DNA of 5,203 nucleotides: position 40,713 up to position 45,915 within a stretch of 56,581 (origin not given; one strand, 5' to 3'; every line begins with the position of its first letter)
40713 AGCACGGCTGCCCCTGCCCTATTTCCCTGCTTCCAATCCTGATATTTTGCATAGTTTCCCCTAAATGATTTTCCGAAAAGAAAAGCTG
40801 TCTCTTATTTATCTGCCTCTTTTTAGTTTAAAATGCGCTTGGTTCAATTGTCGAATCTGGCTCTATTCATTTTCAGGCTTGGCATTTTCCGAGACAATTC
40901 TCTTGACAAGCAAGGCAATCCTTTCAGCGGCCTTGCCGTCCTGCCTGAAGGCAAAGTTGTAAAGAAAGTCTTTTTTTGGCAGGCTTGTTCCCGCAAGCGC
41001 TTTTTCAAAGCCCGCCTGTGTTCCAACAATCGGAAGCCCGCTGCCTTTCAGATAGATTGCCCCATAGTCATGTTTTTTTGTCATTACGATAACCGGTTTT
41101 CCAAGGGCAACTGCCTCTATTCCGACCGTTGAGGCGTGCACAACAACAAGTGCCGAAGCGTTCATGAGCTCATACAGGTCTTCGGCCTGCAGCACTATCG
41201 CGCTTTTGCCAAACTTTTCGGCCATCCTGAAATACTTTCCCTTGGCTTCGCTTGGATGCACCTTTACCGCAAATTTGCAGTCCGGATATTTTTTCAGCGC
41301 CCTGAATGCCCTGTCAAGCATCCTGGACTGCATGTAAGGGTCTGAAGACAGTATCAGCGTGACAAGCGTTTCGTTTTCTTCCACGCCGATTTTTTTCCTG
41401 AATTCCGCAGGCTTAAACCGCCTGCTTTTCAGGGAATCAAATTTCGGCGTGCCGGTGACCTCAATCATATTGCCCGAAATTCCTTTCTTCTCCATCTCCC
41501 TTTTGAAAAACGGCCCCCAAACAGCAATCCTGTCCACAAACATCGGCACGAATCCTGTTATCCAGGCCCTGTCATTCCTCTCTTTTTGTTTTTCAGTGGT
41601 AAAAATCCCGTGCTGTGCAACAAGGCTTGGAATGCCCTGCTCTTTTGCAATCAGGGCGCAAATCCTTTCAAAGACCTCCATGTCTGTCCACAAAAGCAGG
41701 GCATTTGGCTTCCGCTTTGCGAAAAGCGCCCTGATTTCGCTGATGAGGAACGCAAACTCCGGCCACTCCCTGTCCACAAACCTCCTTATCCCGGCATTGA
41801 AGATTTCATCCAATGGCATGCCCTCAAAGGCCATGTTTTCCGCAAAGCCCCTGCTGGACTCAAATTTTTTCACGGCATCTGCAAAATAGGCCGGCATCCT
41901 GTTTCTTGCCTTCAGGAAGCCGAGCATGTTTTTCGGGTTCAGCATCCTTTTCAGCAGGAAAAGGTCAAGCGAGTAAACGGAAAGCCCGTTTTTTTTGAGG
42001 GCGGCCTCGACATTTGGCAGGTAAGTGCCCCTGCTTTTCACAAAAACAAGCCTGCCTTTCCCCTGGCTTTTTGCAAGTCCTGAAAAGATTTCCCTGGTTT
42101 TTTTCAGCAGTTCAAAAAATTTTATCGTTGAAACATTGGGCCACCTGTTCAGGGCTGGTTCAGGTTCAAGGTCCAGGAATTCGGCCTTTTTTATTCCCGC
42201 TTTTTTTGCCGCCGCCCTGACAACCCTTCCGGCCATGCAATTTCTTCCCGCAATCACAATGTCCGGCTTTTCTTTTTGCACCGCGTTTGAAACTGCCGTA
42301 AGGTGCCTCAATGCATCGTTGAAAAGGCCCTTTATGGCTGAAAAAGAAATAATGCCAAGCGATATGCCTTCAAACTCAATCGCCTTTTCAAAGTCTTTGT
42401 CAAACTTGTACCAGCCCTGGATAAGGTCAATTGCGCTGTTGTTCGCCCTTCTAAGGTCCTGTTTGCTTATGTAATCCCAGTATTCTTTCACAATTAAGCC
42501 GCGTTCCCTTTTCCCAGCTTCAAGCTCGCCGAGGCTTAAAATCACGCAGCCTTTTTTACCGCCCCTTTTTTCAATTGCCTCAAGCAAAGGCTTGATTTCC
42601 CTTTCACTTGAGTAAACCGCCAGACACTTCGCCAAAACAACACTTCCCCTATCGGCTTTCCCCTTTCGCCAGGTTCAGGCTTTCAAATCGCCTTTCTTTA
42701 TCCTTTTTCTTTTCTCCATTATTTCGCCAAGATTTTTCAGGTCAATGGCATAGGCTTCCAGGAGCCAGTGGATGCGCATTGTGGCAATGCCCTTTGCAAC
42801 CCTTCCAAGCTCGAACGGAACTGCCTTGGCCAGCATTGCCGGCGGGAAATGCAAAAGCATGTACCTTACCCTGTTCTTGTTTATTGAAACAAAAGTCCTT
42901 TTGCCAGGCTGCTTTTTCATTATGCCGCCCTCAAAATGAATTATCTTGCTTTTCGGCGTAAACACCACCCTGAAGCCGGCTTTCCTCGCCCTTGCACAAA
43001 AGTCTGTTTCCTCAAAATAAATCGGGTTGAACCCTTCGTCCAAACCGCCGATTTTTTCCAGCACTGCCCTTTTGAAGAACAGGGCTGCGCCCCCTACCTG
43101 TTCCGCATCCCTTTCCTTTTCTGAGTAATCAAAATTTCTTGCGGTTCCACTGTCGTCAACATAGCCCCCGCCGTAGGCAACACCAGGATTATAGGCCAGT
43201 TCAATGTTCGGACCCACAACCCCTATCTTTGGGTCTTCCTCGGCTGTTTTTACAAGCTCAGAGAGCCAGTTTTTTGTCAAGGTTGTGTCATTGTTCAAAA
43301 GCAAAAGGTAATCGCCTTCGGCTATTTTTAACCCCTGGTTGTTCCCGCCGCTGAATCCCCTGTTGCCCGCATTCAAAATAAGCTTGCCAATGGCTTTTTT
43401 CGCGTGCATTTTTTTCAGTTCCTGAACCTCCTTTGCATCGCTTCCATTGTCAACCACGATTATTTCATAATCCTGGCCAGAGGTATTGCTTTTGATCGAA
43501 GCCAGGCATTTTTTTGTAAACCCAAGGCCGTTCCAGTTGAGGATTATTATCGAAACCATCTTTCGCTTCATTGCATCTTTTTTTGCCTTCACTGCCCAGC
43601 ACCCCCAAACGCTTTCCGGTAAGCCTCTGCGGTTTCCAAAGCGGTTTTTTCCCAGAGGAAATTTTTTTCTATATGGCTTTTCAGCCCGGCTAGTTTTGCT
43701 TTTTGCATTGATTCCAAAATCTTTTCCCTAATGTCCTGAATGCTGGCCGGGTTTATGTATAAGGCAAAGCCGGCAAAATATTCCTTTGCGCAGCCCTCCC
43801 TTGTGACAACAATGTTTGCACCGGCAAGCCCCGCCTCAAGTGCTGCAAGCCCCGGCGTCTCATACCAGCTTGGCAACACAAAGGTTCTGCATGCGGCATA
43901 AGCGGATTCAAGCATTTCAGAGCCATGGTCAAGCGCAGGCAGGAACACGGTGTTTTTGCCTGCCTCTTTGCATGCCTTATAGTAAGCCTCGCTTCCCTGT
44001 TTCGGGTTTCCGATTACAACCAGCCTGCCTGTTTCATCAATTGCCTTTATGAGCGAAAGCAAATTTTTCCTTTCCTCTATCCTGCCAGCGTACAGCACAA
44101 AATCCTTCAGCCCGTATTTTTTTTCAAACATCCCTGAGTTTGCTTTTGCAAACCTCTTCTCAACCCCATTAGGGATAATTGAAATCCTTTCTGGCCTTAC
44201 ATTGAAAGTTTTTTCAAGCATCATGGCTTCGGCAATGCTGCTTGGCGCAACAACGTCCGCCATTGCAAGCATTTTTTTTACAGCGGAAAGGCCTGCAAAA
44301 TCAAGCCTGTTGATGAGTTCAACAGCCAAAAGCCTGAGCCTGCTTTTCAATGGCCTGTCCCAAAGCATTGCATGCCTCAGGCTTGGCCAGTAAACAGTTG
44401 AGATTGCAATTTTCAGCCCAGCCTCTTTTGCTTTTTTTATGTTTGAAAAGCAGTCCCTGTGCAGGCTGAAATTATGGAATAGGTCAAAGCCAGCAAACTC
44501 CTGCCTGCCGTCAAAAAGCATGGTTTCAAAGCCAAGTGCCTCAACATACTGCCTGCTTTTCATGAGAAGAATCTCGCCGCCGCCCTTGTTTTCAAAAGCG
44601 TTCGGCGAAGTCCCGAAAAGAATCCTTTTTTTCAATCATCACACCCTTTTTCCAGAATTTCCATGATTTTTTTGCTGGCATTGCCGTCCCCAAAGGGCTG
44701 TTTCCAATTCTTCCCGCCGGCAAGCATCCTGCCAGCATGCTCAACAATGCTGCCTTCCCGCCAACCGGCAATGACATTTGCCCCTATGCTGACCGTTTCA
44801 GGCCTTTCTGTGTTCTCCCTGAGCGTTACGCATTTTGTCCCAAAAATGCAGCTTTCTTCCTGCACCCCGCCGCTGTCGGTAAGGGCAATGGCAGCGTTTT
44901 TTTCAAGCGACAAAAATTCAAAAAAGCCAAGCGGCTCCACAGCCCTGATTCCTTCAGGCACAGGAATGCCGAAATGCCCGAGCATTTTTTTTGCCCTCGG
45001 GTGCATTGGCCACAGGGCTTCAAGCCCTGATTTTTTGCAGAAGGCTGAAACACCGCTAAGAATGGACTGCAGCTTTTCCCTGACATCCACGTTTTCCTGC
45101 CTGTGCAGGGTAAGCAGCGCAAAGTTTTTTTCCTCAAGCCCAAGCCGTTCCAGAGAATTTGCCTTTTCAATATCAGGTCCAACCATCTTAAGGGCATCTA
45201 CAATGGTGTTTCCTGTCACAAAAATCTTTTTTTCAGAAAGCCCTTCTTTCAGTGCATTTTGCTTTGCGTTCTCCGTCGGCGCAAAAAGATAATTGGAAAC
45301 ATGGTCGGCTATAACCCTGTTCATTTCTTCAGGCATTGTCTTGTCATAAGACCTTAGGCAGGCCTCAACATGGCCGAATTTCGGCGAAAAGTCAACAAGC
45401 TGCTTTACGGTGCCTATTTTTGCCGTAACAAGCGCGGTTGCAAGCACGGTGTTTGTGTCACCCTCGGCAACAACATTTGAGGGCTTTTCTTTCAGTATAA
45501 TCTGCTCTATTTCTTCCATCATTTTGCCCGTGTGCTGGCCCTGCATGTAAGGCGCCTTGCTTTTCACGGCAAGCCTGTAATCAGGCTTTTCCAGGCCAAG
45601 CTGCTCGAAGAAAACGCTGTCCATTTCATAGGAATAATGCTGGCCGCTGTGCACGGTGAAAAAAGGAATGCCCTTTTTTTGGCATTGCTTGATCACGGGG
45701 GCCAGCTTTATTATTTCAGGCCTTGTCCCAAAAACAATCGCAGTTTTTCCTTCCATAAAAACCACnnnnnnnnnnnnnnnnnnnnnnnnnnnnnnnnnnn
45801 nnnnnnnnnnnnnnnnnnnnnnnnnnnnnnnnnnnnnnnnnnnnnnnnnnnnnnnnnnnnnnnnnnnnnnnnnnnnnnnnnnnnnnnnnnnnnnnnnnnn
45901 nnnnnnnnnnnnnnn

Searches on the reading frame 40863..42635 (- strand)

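Call 36: search_protein_families(library=pfam, proteins=[window:40863-42635:-], max_evalue=0.0001)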
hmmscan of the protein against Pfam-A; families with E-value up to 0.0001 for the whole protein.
window:40863-42635:- (590 aa): 3 families
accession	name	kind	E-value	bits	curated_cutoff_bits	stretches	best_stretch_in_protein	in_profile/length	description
PF02350.25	Epimerase_2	-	1.9e-08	34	30.6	1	376-523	132-289/347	UDP-N-acetylglucosamine 2-epimerase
PF05159.20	Capsule_synth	-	1.1e-06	28.8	20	1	445-518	179-261/310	Capsule polysaccharide biosynthesis protein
PF02684.21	LpxB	-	1.6e-06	27.7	22.6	1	395-520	159-288/374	Lipid-A-disaccharide synthetase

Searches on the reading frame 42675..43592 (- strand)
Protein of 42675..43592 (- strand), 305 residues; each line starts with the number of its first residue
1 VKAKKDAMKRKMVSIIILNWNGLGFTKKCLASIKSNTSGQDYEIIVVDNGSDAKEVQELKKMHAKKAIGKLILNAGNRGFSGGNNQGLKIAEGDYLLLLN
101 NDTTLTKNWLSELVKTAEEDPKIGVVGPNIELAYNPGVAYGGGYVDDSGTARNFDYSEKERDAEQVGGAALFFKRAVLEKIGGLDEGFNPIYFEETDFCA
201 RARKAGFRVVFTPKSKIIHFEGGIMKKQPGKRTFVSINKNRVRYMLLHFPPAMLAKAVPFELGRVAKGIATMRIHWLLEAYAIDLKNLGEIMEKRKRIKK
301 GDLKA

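Call 36: search_protein_families(library=pfam, proteins=[window:42675-43592:-], max_evalue=0.0001)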
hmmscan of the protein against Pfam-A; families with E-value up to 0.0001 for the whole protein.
window:42675-43592:- (305 aa): 5 families
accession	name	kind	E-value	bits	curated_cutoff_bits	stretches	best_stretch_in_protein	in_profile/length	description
PF00535.33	Glycos_transf_2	-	1.1e-24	87.7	23.3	1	14-128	1-114/168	Glycosyl transferase family 2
PF13641.12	Glyco_tranf_2_3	-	1.5e-12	48.5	27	1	13-220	3-212/230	Glycosyltransferase like family 2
PF13632.12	Glyco_trans_2_3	-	3e-06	27.6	27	1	96-217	2-120/198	Glycosyl transferase family group 2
PF10111.15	Glyco_tranf_2_2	-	3.1e-06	27.3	27.3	1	40-207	28-204/276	Glycosyltransferase like family 2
PF13712.12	Glyco_tranf_2_5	-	3.6e-05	24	27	0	81-213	42-181/210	Glycosyltransferase like family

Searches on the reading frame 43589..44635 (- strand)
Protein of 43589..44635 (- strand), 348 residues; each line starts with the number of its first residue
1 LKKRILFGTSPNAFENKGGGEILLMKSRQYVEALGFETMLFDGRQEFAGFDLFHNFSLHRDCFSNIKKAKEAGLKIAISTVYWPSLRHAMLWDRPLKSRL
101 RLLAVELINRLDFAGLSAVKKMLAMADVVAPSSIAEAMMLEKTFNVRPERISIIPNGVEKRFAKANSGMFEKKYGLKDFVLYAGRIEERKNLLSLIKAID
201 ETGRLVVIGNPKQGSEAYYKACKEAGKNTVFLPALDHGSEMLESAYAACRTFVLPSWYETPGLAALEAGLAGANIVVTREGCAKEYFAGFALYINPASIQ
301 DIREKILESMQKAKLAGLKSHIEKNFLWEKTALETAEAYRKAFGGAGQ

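Call 36: search_protein_families(library=pfam, proteins=[window:43589-44635:-], max_evalue=0.0001)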
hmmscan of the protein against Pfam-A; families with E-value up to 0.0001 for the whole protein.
window:43589-44635:- (348 aa): 3 families
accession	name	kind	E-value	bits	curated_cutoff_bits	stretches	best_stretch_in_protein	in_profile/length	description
PF00534.26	Glycos_transf_1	-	2.5e-16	60.1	26.4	1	175-314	13-160/172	Glycosyl transferases group 1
PF13692.12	Glyco_trans_1_4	-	1.2e-13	51.9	27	1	180-309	4-139/142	Glycosyl transferases group 1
PF20706.3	GT4-conflict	-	3.6e-05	23.4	26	1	190-287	212-320/385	Family 4 Glycosyltransferase in conflict systems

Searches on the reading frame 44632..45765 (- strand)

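Call 36: search_protein_families(library=pfam, proteins=[window:44632-45765:-], max_evalue=0.0001)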
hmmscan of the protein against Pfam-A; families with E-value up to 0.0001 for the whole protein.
window:44632-45765:- (377 aa): 1 family
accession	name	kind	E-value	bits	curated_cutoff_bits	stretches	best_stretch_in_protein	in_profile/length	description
PF02350.25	Epimerase_2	-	7.9e-95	318.1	30.6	1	32-372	8-347/347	UDP-N-acetylglucosamine 2-epimerase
